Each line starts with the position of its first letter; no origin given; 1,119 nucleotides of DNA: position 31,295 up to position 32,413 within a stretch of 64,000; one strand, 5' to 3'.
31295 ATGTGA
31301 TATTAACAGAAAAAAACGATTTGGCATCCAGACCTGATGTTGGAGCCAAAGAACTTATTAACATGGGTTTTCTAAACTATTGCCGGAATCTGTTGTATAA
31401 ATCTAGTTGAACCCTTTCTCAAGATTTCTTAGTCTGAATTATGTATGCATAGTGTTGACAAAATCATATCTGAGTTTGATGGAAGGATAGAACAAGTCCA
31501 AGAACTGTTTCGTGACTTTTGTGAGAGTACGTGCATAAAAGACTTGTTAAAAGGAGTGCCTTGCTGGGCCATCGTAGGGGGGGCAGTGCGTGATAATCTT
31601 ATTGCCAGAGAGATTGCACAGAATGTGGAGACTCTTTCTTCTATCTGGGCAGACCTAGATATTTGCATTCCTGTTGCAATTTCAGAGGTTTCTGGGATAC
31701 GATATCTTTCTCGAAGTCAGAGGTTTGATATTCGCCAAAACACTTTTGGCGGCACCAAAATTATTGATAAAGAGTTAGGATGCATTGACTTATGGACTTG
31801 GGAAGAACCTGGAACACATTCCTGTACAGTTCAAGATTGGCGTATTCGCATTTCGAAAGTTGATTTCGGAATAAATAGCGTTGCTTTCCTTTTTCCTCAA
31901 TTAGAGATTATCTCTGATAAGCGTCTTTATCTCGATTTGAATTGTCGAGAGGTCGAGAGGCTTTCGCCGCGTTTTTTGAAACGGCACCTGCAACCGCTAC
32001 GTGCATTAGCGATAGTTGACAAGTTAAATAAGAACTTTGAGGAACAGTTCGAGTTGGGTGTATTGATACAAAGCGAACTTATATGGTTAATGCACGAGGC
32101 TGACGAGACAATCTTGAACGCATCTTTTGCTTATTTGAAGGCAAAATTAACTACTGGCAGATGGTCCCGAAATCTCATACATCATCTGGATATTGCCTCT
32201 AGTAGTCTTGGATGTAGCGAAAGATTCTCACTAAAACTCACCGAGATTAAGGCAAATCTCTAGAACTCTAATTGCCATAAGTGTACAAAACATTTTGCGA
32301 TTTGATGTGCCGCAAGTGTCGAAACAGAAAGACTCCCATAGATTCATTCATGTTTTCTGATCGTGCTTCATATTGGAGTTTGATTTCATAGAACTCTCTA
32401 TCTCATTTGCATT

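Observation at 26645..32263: Candidate undescribed system: DHODH-like barrel fused to a PBP-like domain, a CCA/poly(A)-polymerase-type NTase, a second PBP-like protein and coiled-coil proteins, inside a defence-type island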

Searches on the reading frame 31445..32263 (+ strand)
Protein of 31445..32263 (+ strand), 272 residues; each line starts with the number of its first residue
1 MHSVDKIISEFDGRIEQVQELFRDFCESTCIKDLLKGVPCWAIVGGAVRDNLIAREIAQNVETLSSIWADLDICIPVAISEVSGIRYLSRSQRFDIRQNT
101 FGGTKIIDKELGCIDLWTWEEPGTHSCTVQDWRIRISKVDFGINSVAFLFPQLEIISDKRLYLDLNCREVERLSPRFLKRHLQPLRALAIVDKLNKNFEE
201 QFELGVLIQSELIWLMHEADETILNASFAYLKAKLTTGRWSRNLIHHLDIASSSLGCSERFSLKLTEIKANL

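Call 4: search_protein_families(library=pfam, proteins=[window:31445-32263:+], max_evalue=1)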
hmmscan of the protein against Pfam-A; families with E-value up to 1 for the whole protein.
window:31445-32263:+ (272 aa): 2 families
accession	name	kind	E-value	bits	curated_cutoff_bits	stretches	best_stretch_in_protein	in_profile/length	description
PF01743.26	PolyA_pol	-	0.14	12.9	23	1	43-81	3-30/126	Poly A polymerase head domain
PF24861.2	SUS_N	-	0.2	12.2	25.4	1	168-255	18-105/115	Sucrose synthase N-terminal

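Call 5: search_protein_families(library=padloc, proteins=[window:31445-32263:+], max_evalue=1)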
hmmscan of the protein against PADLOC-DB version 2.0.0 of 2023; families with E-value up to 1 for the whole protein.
window:31445-32263:+ (272 aa): 0 families

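Call 6: search_protein_families(library=ncbifam, proteins=[window:31445-32263:+], max_evalue=1)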
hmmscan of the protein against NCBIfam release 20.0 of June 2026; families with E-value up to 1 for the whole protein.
window:31445-32263:+ (272 aa): 0 families

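Call 10: find_homologous_proteins(query=window:31445-32260:+)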
Query window:31445-32260:+ (272 aa): 3 proteins with E <= 0.001 among 613 candidates.
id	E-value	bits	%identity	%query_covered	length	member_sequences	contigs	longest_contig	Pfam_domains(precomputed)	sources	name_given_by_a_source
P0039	3.6e-179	612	100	100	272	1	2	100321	-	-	-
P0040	1.1e-59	220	42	91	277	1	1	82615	-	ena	-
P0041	1.2e-28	118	28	88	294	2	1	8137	-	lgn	-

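Call 20: find_homologous_proteins(query=A2)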
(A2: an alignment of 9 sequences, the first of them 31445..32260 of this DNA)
Query A2 (9 sequences) (272 aa, profile of the alignment): 29 proteins with E <= 0.001 among 8000 candidates.
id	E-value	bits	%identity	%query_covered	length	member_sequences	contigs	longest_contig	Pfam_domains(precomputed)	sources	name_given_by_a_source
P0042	3.1e-114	399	30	87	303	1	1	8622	-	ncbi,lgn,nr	ncbi:MAG: hypothetical protein JXM79_11775 [Sedimentisphaerales bacterium]|nr:hypothetical protein [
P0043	4.6e-113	395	32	94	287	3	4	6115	-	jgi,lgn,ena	-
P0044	4.2e-111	389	27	94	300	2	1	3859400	PF01743.27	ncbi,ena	-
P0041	1.2e-103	364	28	88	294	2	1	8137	-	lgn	-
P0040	9.7e-102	358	42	91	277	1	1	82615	-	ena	-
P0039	3.6e-101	356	100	100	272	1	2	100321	-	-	-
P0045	5.6e-100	352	32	95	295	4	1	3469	PF01743.27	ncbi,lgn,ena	-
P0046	5.1e-97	342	30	94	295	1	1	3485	-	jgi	jgi:hypothetical protein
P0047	3.9e-89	317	30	96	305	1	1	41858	-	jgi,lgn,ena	-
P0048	4.7e-80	287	34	98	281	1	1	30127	-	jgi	jgi:hypothetical protein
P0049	1.1e-70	256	31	90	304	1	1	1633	-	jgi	jgi:hypothetical protein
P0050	7.5e-68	247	31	85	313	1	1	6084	-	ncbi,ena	-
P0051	1.6e-67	246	29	86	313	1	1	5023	-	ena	-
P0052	1.8e-67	245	30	97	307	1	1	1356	-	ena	-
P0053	3.5e-67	245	30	93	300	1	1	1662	-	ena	-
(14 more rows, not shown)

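Call 24: search_solved_structures(query=A3, max_evalue=1, show_alignments=2)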
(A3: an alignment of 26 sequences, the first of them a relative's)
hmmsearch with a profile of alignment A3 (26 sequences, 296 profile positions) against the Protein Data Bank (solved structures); distinct sequences matched with E-value up to 1: 8.
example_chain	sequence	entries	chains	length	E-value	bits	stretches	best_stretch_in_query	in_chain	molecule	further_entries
6ibp_A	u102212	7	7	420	0.00093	21.5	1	46-62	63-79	CCA-adding enzyme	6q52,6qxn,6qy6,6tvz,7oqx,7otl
7otr_A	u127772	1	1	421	0.00094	21.5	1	46-62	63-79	CCA-adding protein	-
1miv_A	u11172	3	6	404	0.35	13.1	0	47-60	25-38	tRNA CCA-adding enzyme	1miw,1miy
4wbz_A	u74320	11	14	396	0.37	13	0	46-91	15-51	Poly A polymerase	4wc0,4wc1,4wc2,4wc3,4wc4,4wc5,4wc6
1vfg_A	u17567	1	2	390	0.38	13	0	46-91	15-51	poly A polymerase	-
4wby_A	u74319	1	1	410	0.42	12.8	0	46-91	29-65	Poly A polymerase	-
6zh1_A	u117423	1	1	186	0.68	12.1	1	198-276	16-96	Factor H-binding protein A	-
1bhg_A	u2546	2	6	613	0.81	11.9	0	147-178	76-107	BETA-GLUCURONIDASE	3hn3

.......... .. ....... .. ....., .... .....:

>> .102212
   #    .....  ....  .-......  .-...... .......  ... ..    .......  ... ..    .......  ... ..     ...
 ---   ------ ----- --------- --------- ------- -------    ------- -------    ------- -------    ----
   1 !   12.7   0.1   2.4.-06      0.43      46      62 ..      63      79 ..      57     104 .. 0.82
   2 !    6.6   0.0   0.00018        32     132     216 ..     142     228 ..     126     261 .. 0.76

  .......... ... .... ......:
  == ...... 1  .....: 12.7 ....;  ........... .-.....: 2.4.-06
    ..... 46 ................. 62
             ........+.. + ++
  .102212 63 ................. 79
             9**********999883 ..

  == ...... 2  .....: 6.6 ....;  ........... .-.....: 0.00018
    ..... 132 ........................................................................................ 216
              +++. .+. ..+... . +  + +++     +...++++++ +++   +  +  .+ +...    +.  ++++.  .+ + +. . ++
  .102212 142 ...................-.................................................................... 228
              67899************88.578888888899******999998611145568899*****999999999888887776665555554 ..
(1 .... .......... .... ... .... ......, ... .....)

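Call 34: predict_structure(alignment_id=A3)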
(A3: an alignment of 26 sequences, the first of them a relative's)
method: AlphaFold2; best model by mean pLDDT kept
length: 272 residues; sequences in the alignment: 26
mean_pLDDT: 91.9   pTM: 0.89
mean pLDDT of the five models: 91.9, 91.2, 91.2, 90.7, 90.7
residues with pLDDT >= 90: 209; 70-90: 55; 50-70: 8; < 50: 0
segments of 3 or more residues with pLDDT < 50: none
pLDDT, mean of each block of 10 residues (from residue 1): 88 97 94 92 95 92 80 92 85 87 90 88 70 91 97 96 97 90 97 93 97 98 97 94 95 96 96 87
secondary structure, 60 per line:
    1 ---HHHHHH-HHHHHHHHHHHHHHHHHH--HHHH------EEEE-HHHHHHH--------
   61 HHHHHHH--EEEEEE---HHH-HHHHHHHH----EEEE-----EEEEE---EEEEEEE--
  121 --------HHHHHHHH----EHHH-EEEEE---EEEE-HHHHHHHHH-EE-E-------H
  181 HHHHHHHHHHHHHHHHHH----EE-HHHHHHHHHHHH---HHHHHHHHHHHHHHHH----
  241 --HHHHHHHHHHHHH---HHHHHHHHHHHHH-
elements in order: H4-9 H11-28 H31-34 E41-44 H46-52 H61-67 E70-75 H83-90 E95-98 E104-108 E112-118 H129-136 E146-150 E154-157 H159-167 H180-198 H206-217 H221-236 H243-255 H259-271

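Call 37: fold_search(model_id=the predicted structure, library=pdb)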
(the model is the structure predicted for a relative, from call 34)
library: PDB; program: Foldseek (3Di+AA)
matches with E <= 10: 698; with E <= 0.001: 39
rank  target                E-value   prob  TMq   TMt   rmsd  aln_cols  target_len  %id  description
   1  4wc2_A                3.3e-08  1.00  0.50  0.38   4.6       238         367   20  Crystal structure of tRNA nucleotidyltransferase complexed with a primer tRNA and an incoming ATP analog (released 2015-04-15)
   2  3h3a_B                1.1e-07  1.00  0.51  0.36   5.5       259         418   17  The complex structure of CCA-adding enzyme with CTP (released 2009-10-13)
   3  5hc9_A                1.2e-07  1.00  0.44  0.30   9.8       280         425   16  Thermotoga maritima CCA-adding enzyme complexed with tRNA_CCA (released 2016-04-27)
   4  1vfg_A                2.1e-07  1.00  0.41  0.34   9.0       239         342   21  Crystal structure of tRNA nucleotidyltransferase complexed with a primer tRNA and an incoming ATP analog (released 2004-08-10)
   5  4wbz_B                2.3e-07  1.00  0.42  0.34   9.1       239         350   20  tRNA-processing enzyme (apo form 2) (released 2015-04-15)
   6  3h37_B                2.3e-07  1.00  0.42  0.29  11.1       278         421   19  The structure of CCA-adding enzyme apo form I (released 2009-10-13)
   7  3wfs_D                3.5e-07  1.00  0.52  0.34   5.3       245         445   15  tRNA processing enzyme complex 3 (released 2014-01-01)
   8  3h39_B                3.8e-07  1.00  0.48  0.34   7.2       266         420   18  The complex structure of CCA-adding enzyme with ATP (released 2009-10-13)
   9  3wfq_G                4.0e-07  1.00  0.53  0.36   5.4       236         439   14  tRNA processing enzyme complex 1 (released 2014-01-01)
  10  3wfr_E                4.5e-07  1.00  0.54  0.36   5.4       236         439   14  tRNA processing enzyme complex 2 (released 2014-01-01)
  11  3wfq_H                4.5e-07  1.00  0.52  0.35   5.1       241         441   14  tRNA processing enzyme complex 1 (released 2014-01-01)
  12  5hc9_B                4.5e-07  1.00  0.41  0.29   7.2       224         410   20  Thermotoga maritima CCA-adding enzyme complexed with tRNA_CCA (released 2016-04-27)
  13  3wfp_C                4.8e-07  1.00  0.54  0.37   5.0       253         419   15  tRNA processing enzyme (apo form 2) (released 2014-01-01)
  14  3wfs_C                5.4e-07  1.00  0.45  0.30   8.1       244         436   16  tRNA processing enzyme complex 3 (released 2014-01-01)
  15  3wfp_E                5.7e-07  1.00  0.55  0.38   5.1       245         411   15  tRNA processing enzyme (apo form 2) (released 2014-01-01)
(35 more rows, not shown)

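Call 59: search_protein_families(library=phrogs, proteins=[window:31445-32263:+], max_evalue=0.01)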
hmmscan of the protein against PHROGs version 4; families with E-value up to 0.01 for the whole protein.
window:31445-32263:+ (272 aa): 0 families

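Call 64: find_encoding_contigs(protein=P0047, flank=10000, max_places=2)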
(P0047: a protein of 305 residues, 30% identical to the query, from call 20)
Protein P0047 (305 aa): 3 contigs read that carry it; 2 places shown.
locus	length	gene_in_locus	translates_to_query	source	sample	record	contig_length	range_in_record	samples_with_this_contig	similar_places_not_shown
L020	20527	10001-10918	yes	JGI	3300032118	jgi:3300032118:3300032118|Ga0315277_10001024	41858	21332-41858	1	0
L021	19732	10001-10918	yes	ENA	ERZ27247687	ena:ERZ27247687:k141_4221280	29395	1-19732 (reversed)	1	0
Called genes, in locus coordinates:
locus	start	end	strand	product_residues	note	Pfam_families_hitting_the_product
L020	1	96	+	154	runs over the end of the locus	-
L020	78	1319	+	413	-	PF00144:Beta-lactamase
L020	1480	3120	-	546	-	PF00174:Oxidored_molyb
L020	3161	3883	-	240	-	PF02678:Pirin, PF17954:Pirin_C_2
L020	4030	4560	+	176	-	-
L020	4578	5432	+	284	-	PF13392:HNH_3, PF00847:AP2 (faint)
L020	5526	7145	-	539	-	PF01582:TIR (weak), PF13676:TIR_2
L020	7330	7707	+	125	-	-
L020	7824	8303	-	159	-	-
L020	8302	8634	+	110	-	-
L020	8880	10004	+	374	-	-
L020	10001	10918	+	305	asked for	-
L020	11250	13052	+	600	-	PF00561:Abhydrolase_1, PF07021:MetW, PF13489:Methyltransf_23 (weak), PF08241:Methyltransf_11, PF13649:Methyltransf_25 (weak), PF13847:Methyltransf_31 (weak)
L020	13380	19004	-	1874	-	PF13181:TPR_8 (faint), PF13176:TPR_7 (faint), PF02985:HEAT (faint), PF03130:HEAT_PBS (faint), PF13646:HEAT_2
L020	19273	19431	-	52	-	-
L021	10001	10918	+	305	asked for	-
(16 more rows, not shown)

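Call 80: find_related_loci(query=A3, collection=metagenome_contigs, flank=10000)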
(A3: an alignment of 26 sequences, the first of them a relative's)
Query A3 (272 aa) in metagenome_contigs; peptide patterns used: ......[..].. (x = any residue, [..] = any of these).
29 stretches matched a pattern; 10 encode a relative of the query (tblastn E <= 1e-3); 10 distinct loci.
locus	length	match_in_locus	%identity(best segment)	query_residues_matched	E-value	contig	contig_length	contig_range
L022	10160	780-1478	36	6-240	4e-39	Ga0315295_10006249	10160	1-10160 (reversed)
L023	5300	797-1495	36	6-240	4e-39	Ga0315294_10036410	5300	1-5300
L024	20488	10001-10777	30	8-268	2e-35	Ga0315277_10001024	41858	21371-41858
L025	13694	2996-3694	31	6-240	4e-32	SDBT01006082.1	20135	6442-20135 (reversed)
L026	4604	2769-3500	27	3-248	6e-31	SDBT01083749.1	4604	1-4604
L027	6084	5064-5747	31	16-245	3e-30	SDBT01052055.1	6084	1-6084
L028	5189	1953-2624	34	7-240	3e-29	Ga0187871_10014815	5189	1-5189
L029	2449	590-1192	29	41-246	3e-24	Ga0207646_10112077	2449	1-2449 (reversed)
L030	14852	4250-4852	29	41-246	3e-24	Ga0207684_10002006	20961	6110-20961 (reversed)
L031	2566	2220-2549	28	7-118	2e-9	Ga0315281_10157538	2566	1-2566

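Call 85: search_protein_families(library=pfam, proteins=[L025:6150-7397:-, L025:7907-9166:-, L025:12000-13469:-, L025:4305-4880:-, L030:5-1489:+, L030:8244-10985:+, L030:10988-13429:+, L030:4911-5636:+, L022:2316-5261:+, L022:5289-7163:+], max_evalue=0.001)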
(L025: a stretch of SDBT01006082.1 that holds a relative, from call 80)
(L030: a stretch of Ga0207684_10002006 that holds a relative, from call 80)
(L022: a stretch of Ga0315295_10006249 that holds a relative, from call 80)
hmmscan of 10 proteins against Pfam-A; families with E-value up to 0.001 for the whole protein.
L025:6150-7397:- (415 aa): 3 families
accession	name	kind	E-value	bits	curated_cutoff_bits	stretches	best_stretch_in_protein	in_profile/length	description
PF00589.27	Phage_integrase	-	1.4e-19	71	27.1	1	172-367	2-165/172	Phage integrase family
PF14659.12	Phage_int_SAM_3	-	2.1e-06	28.3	22.6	1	80-120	15-55/58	Phage integrase, N-terminal SAM-like domain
PF22022.2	Phage_int_M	-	0.00021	21.9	27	1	79-162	13-95/96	Phage integrase central domain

L025:7907-9166:- (419 aa): 0 families

L025:12000-13469:- (489 aa): 0 families

L025:4305-4880:- (191 aa): 1 family
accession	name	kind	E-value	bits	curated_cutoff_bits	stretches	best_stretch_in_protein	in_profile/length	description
PF05225.22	HTH_psq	-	0.00049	20.2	20.4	1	22-43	15-36/45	helix-turn-helix, Psq domain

L030:5-1489:+ (495 aa): 4 families
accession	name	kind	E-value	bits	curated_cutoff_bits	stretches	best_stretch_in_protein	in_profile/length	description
PF14579.12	HHH_6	-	5.6e-29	100.6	25.6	1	107-194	1-88/90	Helix-hairpin-helix motif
PF01336.31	tRNA_anti-codon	-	3.1e-11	43.5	27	1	293-374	1-67/75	OB-fold nucleic acid binding domain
PF17657.6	DNA_pol3_finger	-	0.00018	21.4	22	1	2-34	134-166/166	Bacterial DNA polymerase III alpha subunit finger domain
PF12836.13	HHH_3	-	0.00057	20.4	27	0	133-164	16-47/65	Helix-hairpin-helix motif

L030:8244-10985:+ (914 aa): 7 families
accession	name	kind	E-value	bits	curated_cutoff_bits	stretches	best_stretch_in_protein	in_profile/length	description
PF00580.27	UvrD-helicase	-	1.5e-56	192.5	23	1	15-272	5-270/271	UvrD/REP helicase N-terminal domain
PF13361.12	UvrD_C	-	2.4e-31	109.9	25.6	2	551-636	280-349/350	UvrD-like helicase C-terminal domain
PF12705.13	PDDEXK_1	-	1.6e-25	90.9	22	1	681-910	3-247/247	PD-(D/E)XK nuclease superfamily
PF13245.12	AAA_19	-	1.4e-18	67.8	25.1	1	18-256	6-132/134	AAA domain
PF13538.12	UvrD_C_2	-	1e-11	44.9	27.4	1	560-589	3-36/52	UvrD-like helicase C-terminal domain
PF01443.25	Viral_helicase1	-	2.4e-05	24.7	21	0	217-358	62-197/228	Viral superfamily 1 RNA helicase core domain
PF01930.23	Cas_Cas4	-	0.00062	20.3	22.7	0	813-910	62-159/160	Domain of unknown function DUF83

L030:10988-13429:+ (814 aa): 2 families
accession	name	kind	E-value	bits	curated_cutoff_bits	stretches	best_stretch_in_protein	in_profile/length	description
PF01555.25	N6_N4_Mtase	-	1e-28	101.2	26.7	1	140-467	1-220/221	DNA methylase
PF13649.12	Methyltransf_25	-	0.0007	20.7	27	0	432-475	1-46/97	Methyltransferase domain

L030:4911-5636:+ (242 aa): 1 family
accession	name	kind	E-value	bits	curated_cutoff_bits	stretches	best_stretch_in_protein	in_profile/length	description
PF24387.1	AEP-like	-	1.2e-25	90.3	27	1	113-230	10-126/133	Archaeo-eukaryotic primase 1D-like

L022:2316-5261:+ (982 aa): 10 families
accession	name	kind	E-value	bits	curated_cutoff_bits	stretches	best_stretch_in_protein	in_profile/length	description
PF04879.21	Molybdop_Fe4S4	-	3.8e-16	59.2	22.7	1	49-100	3-54/55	Molybdopterin oxidoreductase Fe4S4 domain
PF12838.12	Fer4_7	-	2.5e-11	44.3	27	2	763-832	1-50/52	4Fe-4S dicluster domain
PF01568.27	Molydop_binding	-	4.6e-11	43.2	26.8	1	593-651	30-85/110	Molydopterin dinucleotide binding domain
PF13247.11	Fer4_11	-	1.7e-09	38.2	26.2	1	813-870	5-64/100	4Fe-4S dicluster domain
PF00384.28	Molybdopterin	-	9.1e-09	35.2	24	1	104-471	1-352/353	Molybdopterin oxidoreductase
PF12797.12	Fer4_2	-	1.5e-05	25.1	24.5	1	755-774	1-20/22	4Fe-4S binding domain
PF13183.11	Fer4_8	-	0.00026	21.9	27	0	761-832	2-66/68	4Fe-4S dicluster domain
PF13187.11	Fer4_9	-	0.00026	21.4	27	1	763-832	1-49/52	4Fe-4S dicluster domain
PF00037.32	Fer4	-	0.00056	20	21.1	1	758-774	2-18/24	4Fe-4S binding domain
PF12837.12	Fer4_6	-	0.00072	19.8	25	1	757-776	2-21/24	4Fe-4S binding domain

L022:5289-7163:+ (625 aa): 2 families
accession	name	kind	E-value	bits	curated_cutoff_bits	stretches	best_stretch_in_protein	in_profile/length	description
PF11821.13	ActD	-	1.9e-34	119.2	25.7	1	462-622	2-169/170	Alternative complex III, ActD subunit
PF03916.19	NrfD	-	8.3e-22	78.6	25.8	1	52-382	2-307/313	Polysulphide reductase, NrfD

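Call 86: find_encoding_contigs(protein=P0044, flank=10000, max_places=1)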
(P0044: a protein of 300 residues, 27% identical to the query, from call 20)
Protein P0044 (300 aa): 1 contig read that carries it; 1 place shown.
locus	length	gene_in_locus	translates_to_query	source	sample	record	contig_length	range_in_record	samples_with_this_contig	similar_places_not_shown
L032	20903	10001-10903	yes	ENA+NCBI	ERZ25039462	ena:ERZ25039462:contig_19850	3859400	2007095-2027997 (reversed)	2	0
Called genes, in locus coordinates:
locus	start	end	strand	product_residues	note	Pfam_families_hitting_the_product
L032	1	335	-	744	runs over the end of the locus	PF00521:DNA_topoisoIV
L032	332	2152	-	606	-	PF02518:HATPase_c (weak), PF00204:DNA_gyraseB, PF01751:Toprim, PF00986:DNA_gyraseB_C (weak)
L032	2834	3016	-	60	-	-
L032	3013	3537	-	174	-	PF13671:AAA_33, PF06414:Zeta_toxin (weak)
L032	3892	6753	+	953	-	PF00005:ABC_tran (faint), PF02463:SMC_N (faint), PF03193:RsgA_GTPase (faint), PF13191:AAA_16 (faint), PF13304:AAA_21 (faint), PF13555:AAA_29 (faint), PF17760:UvrA_inter, PF17755:UvrA_DNA-bind, +1 more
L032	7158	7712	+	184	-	-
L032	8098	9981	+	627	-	PF01180:DHO_dh (weak)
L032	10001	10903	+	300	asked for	PF01743:PolyA_pol (faint)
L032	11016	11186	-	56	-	-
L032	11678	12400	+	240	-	-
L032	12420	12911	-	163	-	-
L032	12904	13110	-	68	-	-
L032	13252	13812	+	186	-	-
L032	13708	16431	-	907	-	PF18952:DUF5696 (faint)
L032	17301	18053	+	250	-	PF01416:PseudoU_synth_1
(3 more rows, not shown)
